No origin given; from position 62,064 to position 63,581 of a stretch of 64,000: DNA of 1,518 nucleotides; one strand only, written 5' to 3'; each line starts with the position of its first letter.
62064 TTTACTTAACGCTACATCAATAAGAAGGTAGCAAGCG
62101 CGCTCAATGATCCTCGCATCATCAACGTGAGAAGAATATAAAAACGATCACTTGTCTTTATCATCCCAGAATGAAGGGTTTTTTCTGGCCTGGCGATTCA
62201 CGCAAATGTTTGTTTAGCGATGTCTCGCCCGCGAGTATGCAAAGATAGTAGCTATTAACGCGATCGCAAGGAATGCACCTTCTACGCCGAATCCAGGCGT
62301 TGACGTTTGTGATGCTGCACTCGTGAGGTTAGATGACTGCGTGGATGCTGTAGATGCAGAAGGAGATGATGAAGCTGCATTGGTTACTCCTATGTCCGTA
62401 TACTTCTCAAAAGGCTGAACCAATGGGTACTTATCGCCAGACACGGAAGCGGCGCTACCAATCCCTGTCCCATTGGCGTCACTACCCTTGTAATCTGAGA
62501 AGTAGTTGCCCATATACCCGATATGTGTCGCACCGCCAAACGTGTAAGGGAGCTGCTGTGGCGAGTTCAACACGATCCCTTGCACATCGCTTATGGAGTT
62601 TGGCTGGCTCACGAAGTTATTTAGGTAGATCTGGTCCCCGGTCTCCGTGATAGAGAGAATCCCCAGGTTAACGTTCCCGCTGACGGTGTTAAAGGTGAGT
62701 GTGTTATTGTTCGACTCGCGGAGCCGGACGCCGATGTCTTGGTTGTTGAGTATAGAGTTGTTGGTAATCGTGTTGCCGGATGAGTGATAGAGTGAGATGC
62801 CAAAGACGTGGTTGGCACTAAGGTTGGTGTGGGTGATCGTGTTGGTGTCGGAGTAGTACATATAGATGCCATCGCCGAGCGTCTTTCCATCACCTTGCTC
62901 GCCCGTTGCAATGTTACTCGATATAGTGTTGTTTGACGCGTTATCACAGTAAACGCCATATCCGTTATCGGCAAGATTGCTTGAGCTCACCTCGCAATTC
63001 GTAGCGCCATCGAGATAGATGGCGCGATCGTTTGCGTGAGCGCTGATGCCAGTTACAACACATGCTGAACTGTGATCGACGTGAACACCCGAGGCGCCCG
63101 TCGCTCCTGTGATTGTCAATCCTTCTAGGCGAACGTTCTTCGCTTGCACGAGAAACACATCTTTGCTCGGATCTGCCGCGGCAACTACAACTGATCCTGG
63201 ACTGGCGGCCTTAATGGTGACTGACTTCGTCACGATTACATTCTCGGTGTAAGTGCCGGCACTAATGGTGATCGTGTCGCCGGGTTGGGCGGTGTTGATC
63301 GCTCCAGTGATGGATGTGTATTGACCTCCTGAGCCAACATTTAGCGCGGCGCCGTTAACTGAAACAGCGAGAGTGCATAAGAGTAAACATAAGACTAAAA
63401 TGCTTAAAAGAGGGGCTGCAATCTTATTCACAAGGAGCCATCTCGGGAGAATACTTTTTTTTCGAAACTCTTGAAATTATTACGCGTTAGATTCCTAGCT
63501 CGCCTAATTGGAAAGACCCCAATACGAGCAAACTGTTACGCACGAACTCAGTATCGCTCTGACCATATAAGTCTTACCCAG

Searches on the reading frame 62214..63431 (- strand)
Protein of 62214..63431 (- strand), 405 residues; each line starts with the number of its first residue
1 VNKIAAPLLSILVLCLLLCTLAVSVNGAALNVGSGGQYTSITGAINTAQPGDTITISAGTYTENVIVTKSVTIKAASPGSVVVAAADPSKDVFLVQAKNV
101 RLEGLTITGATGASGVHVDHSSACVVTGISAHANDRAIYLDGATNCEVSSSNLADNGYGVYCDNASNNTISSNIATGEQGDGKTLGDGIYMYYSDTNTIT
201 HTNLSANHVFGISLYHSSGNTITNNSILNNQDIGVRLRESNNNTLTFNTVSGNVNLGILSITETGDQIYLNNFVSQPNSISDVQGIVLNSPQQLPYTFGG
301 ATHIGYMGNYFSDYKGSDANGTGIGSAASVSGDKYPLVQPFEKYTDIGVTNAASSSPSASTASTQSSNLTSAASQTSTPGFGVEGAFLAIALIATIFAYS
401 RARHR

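Call 26: search_protein_families(library=pfam, proteins=[window:62214-63431:-], max_evalue=0.00001)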
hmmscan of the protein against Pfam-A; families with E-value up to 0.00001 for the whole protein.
window:62214-63431:- (405 aa): 2 families
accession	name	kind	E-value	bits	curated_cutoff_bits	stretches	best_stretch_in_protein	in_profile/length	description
PF05048.19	NosD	-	2.7e-29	102.6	23.6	2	186-316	82-212/212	Periplasmic copper-binding protein (NosD)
PF13229.12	Beta_helix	-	1.9e-19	70.3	25.9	2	186-280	46-134/158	Right handed beta helix region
